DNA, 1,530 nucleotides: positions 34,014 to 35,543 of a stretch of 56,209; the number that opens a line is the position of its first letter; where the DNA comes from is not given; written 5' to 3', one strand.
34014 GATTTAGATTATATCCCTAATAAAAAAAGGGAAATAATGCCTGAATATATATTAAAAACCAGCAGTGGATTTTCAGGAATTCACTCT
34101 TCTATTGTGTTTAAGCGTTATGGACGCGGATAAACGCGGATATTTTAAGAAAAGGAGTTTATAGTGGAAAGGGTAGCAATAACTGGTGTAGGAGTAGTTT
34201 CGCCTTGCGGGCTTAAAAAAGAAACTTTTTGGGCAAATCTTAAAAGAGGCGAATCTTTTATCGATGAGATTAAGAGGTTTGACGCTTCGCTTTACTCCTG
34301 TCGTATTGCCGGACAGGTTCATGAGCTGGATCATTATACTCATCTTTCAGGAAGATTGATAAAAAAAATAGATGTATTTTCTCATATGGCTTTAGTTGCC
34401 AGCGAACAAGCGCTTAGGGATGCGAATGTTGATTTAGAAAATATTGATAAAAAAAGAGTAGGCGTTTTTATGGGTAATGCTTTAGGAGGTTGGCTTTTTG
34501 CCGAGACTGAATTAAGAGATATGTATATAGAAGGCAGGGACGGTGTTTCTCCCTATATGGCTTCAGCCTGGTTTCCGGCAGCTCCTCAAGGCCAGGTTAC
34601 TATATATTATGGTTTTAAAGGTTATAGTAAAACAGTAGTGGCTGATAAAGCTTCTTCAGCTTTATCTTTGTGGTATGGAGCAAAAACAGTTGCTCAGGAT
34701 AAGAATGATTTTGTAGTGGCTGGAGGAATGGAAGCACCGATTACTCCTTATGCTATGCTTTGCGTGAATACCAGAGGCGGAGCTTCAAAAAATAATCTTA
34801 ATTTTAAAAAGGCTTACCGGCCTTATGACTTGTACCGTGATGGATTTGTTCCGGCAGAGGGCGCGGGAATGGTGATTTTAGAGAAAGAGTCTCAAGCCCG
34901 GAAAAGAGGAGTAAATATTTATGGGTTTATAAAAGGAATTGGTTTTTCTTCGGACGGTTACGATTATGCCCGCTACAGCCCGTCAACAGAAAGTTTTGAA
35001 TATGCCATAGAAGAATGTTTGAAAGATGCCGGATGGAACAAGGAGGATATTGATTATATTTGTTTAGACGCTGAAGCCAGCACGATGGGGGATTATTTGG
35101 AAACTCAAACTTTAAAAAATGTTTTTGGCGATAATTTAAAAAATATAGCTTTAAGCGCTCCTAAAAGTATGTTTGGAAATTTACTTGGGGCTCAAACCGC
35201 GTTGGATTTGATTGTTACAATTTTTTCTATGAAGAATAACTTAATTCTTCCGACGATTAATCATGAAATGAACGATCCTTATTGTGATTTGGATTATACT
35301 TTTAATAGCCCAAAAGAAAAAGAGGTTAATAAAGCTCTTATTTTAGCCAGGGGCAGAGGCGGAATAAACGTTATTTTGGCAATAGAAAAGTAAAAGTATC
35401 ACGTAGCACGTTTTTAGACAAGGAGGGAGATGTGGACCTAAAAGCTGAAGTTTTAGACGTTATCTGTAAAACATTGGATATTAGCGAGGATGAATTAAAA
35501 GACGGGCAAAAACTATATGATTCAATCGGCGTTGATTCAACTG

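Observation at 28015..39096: Complete-looking type II (aromatic) polyketide synthase cluster with an oxygenase-free, unusual accessory set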

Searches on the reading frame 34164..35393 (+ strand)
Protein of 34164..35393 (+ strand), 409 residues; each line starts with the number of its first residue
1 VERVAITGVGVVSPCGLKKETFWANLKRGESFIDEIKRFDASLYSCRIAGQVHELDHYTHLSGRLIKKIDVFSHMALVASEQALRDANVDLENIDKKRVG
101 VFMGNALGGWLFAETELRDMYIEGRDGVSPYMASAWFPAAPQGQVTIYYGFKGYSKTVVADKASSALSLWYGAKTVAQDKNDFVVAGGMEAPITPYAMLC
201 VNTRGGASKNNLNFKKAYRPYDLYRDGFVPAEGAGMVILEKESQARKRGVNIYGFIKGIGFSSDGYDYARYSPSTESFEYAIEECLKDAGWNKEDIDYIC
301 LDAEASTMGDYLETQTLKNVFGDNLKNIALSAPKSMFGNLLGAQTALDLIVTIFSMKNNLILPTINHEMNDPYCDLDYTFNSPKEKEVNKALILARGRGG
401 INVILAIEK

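Call 3: search_protein_families(library=pfam, proteins=[window:34164-35393:+], max_evalue=0.01)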
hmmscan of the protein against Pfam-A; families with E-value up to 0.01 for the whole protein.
window:34164-35393:+ (409 aa): 2 families
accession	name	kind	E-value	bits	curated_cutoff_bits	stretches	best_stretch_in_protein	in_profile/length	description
PF00109.32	ketoacyl-synt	-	2.7e-44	152.1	20.8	1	1-245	1-252/252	Beta-ketoacyl synthase, N-terminal domain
PF02801.28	Ketoacyl-synt_C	-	2.3e-23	82.9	20.8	1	253-367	1-118/119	Beta-ketoacyl synthase, C-terminal domain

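Call 5: search_protein_families(library=ncbifam, proteins=[window:34164-35393:+], max_evalue=0.001)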
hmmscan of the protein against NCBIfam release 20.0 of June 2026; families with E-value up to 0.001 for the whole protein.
window:34164-35393:+ (409 aa): 22 families
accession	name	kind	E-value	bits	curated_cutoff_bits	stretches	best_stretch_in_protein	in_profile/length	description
TIGR03150.1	fabF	equivalog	5.2e-105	351.5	493.75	1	3-407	2-406/407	beta-ketoacyl-ACP synthase II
NF005589.0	PRK07314.1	subfamily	2.8e-99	332.7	387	1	2-408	4-410/413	beta-ketoacyl-ACP synthase II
NF004970.0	PRK06333.1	subfamily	1.1e-74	251.8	525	1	1-406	3-418/424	beta-ketoacyl-ACP synthase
NF006274.0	PRK08439.1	equivalog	9.9e-73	245.2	621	1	1-406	1-402/406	beta-ketoacyl-ACP synthase II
NF006434.0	PRK08722.1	equivalog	3.5e-65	220.5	759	1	3-406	5-410/414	beta-ketoacyl-ACP synthase II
NF005490.0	PRK07103.1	equivalog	8.1e-56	189.8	445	1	1-409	3-412/414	polyketide beta-ketoacyl:acyl carrier protein synthase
NF005076.0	PRK06501.1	equivalog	2.1e-55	188.3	629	2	147-407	160-420/425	beta-ketoacyl-ACP synthase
NF006587.0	PRK09116.1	equivalog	9.6e-55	186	470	1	1-408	1-405/408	beta-ketoacyl-ACP synthase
NF005916.1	PRK07910.1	equivalog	2.7e-54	184.7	560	1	3-407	13-415/418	KasA/KasB family beta-ketoacyl-ACP synthase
NF005935.0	PRK07967.1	equivalog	7.7e-54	183.1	630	1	1-408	1-402/406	beta-ketoacyl-ACP synthase I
NF004618.0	PRK05952.1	equivalog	1.1e-46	159.4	455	1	3-409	3-382/384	beta-ketoacyl-ACP synthase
NF006618.0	PRK09185.1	subfamily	4.3e-36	124.8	407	1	1-407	2-390/394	beta-ketoacyl-ACP synthase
NF058662.1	cispenta_AmcF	equivalog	9.7e-35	120.2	325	1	163-408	130-368/369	cispentacin biosynthesis acyltransferase subunit AmcF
NF040607.1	mycolic_Pks13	equivalog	3.1e-31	107.8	2100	1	58-378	174-486/1680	polyketide synthase Pks13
NF045894.1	PKS_plus_SDR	equivalog_domain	3.5e-26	91.2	1740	1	61-375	79-384/1515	type I polyketide synthase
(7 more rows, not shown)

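Call 10: search_solved_structures(query=window:34164-35390:+, max_evalue=1e-30)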
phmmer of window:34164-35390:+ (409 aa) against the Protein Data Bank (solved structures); distinct sequences matched with E-value up to 1e-30: 72 (the best 60 are shown).
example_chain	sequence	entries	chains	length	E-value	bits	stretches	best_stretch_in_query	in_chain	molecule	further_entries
5sxo_A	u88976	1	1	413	1.5e-75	257.8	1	2-407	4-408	3-oxoacyl-[acyl-carrier-protein] synthase 2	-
3o04_A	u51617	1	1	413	5.4e-75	256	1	2-407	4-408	beta-keto-acyl carrier protein synthase II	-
1j3n_A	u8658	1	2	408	5.8e-73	249.3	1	1-408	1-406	3-oxoacyl-(acyl-carrier protein) synthase II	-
4ls5_A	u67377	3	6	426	1.7e-71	244.5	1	2-408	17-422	3-oxoacyl-[acyl-carrier-protein] synthase 2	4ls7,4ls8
2gqd_A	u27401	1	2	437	2.9e-71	243.7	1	2-409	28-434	3-oxoacyl-[acyl-carrier-protein] synthase 2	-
4ls6_A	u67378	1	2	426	3.2e-71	243.6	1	2-408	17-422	3-oxoacyl-[acyl-carrier-protein] synthase 2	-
4qav_A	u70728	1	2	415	2e-69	237.7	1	2-406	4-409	3-oxoacyl-[acyl-carrier-protein] synthase 2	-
4r8e_A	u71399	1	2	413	8.6e-67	229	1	2-406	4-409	3-oxoacyl-[acyl-carrier-protein] synthase 2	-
1e5m_A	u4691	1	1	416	3.3e-65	223.8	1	2-409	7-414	BETA KETOACYL ACYL CARRIER PROTEIN SYNTHASE II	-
8cou_A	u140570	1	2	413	3.4e-64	220.5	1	2-406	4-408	3-oxoacyl-[acyl-carrier-protein] synthase 2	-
4jb6_A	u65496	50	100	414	3.4e-64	220.5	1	2-406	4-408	3-oxoacyl-[acyl-carrier-protein] synthase 2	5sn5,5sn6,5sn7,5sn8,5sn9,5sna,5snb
7oc0_A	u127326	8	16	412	3.4e-64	220.4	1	2-406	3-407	3-oxoacyl-[acyl-carrier-protein] synthase 2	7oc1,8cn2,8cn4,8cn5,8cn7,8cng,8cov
8pj0_A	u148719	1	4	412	5e-64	219.9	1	2-406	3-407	3-oxoacyl-[acyl-carrier-protein] synthase 2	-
8cn8_A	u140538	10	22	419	5.2e-64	219.8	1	2-406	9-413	3-oxoacyl-[acyl-carrier-protein] synthase 2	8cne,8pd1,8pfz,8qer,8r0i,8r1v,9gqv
2gfv_A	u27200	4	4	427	8.6e-64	219.1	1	2-405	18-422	3-oxoacyl-[acyl-carrier-protein] synthase 2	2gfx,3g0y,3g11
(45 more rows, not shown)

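Call 39: search_protein_representatives(protein=window:34164-35390:+)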
Query: 409 residues. Proteins with E-value up to 0.001 (for the whole library): 56401; up to 1e-10: 25650; up to 1e-30: 4424. The best 150 are listed.
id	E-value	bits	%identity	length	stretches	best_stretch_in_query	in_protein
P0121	1.7e-135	468.4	53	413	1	3-409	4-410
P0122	2.9e-113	395.2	33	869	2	2-407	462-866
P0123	1.1e-101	357.1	63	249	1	1-248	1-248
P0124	1.6e-100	353.3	44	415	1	3-409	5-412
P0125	4.2e-97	342.0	25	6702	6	4-381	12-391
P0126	1.1e-94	334.1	24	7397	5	73-375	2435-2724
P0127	3.1e-94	332.6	24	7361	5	61-375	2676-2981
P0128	1.3e-93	330.5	42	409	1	3-408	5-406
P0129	2.5e-93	329.6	25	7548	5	61-376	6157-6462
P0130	3.2e-92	325.9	40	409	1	2-409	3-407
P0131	1.2e-90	320.7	23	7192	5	68-382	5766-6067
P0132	5.5e-90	318.6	39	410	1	3-407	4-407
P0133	6.2e-90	318.4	71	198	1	215-409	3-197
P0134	1.1e-89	317.6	25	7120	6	4-408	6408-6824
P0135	4.9e-89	315.5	30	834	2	3-407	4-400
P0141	4.1e-86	305.8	37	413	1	3-408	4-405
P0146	2.4e-84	300.0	38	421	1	1-407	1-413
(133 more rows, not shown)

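Call 52: find_encoding_contigs(protein=P0121, flank=10000, max_places=3)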
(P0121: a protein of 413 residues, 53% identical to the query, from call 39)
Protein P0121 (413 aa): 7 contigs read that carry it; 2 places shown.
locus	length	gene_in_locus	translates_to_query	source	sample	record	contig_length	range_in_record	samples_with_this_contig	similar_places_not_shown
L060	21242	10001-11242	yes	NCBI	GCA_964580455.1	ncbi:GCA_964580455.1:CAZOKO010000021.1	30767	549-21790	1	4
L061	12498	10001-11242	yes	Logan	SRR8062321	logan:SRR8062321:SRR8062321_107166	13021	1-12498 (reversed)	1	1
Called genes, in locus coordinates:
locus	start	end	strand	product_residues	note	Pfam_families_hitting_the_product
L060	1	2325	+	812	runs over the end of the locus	PF03176:MMPL, PF02460:Patched, PF12349:Sterol-sensing, PF03176:MMPL, PF02355:SecD_SecF_C (weak)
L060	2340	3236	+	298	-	PF07044:DUF1329, PF17131:TP_0789-like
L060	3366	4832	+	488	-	PF02310:B12-binding, PF04055:Radical_SAM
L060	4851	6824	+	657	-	PF02730:AFOR_N, PF01314:AFOR_C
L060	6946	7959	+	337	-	PF00070:Pyr_redox (faint), PF01210:NAD_Gly3P_dh_N (weak), PF02558:ApbA, PF03807:F420_oxidored (weak), PF07992:Pyr_redox_2 (weak), PF08546:ApbA_C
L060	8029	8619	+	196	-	-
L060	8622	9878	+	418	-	PF00109:ketoacyl-synt, PF02801:Ketoacyl-synt_C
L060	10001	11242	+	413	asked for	PF00109:ketoacyl-synt, PF02801:Ketoacyl-synt_C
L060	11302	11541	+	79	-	PF00550:PP-binding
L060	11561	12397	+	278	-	PF04199:Cyclase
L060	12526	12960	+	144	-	PF10604:Polyketide_cyc2, PF03364:Polyketide_cyc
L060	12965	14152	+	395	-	PF07690:MFS_1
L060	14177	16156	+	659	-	PF02730:AFOR_N, PF01314:AFOR_C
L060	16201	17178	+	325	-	PF04909:Amidohydro_2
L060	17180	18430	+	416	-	PF01266:DAO, PF01593:Amino_oxidase, PF07992:Pyr_redox_2 (faint), PF13450:NAD_binding_8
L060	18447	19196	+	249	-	PF01048:PNP_UDP_1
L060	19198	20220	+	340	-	PF01008:IF-2B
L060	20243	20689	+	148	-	PF01008:IF-2B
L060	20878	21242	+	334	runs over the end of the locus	PF00596:Aldolase_II, PF02036:SCP2 (weak)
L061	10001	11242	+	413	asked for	PF00109:ketoacyl-synt, PF02801:Ketoacyl-synt_C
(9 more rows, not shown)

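Call 54: find_encoding_contigs(protein=P0128, flank=10000, max_places=2)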
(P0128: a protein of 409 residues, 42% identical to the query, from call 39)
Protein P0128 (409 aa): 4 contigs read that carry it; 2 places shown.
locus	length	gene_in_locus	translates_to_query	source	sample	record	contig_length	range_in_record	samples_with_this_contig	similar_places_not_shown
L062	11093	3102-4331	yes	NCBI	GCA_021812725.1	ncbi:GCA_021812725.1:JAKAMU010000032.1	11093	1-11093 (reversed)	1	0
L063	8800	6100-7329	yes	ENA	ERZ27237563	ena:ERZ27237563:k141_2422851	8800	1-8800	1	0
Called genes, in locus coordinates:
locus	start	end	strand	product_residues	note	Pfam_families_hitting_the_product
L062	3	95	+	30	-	?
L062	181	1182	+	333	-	PF00070:Pyr_redox (faint), PF02558:ApbA, PF03807:F420_oxidored (weak), PF08546:ApbA_C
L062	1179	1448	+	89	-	-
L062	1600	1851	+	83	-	-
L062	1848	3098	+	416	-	PF00109:ketoacyl-synt, PF02801:Ketoacyl-synt_C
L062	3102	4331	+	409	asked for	PF00109:ketoacyl-synt, PF02801:Ketoacyl-synt_C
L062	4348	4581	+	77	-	PF00550:PP-binding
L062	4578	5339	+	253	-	PF04199:Cyclase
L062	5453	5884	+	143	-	PF10604:Polyketide_cyc2, PF03364:Polyketide_cyc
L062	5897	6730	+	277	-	PF03358:FMN_red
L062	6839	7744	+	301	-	PF04909:Amidohydro_2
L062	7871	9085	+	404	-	PF01266:DAO (weak), PF01593:Amino_oxidase, PF07992:Pyr_redox_2 (faint), PF13450:NAD_binding_8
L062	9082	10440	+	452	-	PF00890:FAD_binding_2 (weak), PF00996:GDI (faint), PF01593:Amino_oxidase, PF07992:Pyr_redox_2 (faint), PF12831:FAD_oxidored (faint), PF13450:NAD_binding_8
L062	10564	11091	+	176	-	?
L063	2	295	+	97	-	?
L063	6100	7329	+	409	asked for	PF00109:ketoacyl-synt, PF02801:Ketoacyl-synt_C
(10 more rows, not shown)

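Call 55: find_encoding_contigs(protein=P0124, flank=10000, max_places=2)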
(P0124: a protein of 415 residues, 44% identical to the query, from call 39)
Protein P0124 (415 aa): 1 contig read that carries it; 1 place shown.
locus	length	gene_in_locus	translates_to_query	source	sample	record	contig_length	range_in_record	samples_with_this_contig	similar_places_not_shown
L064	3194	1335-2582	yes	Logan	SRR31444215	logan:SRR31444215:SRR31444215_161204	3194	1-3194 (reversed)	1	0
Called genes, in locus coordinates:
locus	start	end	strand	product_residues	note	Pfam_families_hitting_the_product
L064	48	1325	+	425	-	PF00109:ketoacyl-synt, PF02801:Ketoacyl-synt_C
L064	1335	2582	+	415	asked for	PF00109:ketoacyl-synt, PF02801:Ketoacyl-synt_C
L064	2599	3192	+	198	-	?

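Call 88: find_encoding_contigs(protein=P0141, flank=10000, max_places=1)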
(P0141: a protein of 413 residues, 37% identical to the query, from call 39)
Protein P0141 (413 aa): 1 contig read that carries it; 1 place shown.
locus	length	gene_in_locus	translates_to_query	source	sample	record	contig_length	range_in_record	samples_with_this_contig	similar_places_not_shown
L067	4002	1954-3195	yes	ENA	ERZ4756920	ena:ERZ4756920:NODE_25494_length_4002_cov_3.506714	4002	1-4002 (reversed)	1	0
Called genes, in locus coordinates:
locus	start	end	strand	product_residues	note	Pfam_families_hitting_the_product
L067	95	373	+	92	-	-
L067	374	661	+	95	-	-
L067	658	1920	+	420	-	PF00109:ketoacyl-synt, PF02801:Ketoacyl-synt_C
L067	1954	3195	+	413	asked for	PF00109:ketoacyl-synt, PF02801:Ketoacyl-synt_C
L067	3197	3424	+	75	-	PF00550:PP-binding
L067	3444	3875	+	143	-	PF10604:Polyketide_cyc2, PF03364:Polyketide_cyc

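Call 89: find_encoding_contigs(protein=P0146, flank=10000, max_places=1)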
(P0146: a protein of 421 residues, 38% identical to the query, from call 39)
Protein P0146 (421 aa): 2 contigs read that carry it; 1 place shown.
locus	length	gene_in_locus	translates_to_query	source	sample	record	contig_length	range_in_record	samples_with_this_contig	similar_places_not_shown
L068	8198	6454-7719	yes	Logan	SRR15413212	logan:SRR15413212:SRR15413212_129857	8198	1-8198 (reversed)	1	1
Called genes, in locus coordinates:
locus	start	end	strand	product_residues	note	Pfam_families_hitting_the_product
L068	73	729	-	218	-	PF01135:PCMT, PF13489:Methyltransf_23, PF00398:RrnaAD, PF01209:Ubie_methyltran, PF13649:Methyltransf_25, PF13847:Methyltransf_31, PF08241:Methyltransf_11, PF08242:Methyltransf_12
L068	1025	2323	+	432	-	PF01494:FAD_binding_3, PF00890:FAD_binding_2 (faint), PF01266:DAO (faint)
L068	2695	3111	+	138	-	PF00190:Cupin_1, PF02311:AraC_binding (weak), PF07883:Cupin_2, PF12852:Cupin_6 (weak)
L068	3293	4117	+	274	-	PF04199:Cyclase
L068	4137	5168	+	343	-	PF08100:Dimerisation, PF00891:Methyltransf_2, PF13489:Methyltransf_23 (weak), PF08241:Methyltransf_11 (weak), PF08242:Methyltransf_12 (weak), PF13649:Methyltransf_25 (weak)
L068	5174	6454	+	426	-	PF00109:ketoacyl-synt, PF02801:Ketoacyl-synt_C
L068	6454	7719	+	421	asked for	PF00109:ketoacyl-synt, PF02801:Ketoacyl-synt_C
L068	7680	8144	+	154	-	PF01648:ACPS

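Call 90: find_encoding_contigs(protein=P0130, flank=10000, max_places=1)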
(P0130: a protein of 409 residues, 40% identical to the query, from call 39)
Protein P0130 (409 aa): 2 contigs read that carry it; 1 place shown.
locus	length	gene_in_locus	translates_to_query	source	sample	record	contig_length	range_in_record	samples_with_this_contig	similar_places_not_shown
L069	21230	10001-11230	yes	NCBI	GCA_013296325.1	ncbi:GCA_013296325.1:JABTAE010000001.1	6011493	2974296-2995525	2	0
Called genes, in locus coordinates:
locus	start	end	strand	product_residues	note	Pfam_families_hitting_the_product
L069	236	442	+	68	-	-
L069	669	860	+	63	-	-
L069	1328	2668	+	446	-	PF04101:Glyco_tran_28_C (weak), PF06722:EryCIII-like_C, PF00201:UDPGT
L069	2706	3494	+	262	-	PF00440:TetR_N, PF14246:TetR_C_7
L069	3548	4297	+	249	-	PF00072:Response_reg, PF04397:LytTR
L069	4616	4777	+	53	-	PF13936:HTH_38 (weak)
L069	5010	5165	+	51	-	-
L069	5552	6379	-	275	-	PF13546:DDE_5 (faint)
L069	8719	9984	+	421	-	PF00109:ketoacyl-synt, PF02801:Ketoacyl-synt_C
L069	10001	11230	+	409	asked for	PF00109:ketoacyl-synt, PF00108:Thiolase_N (faint), PF02801:Ketoacyl-synt_C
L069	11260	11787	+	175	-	-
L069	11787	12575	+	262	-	PF04199:Cyclase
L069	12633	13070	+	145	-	PF03364:Polyketide_cyc (weak)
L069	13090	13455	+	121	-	PF01648:ACPS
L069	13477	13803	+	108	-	PF02627:CMD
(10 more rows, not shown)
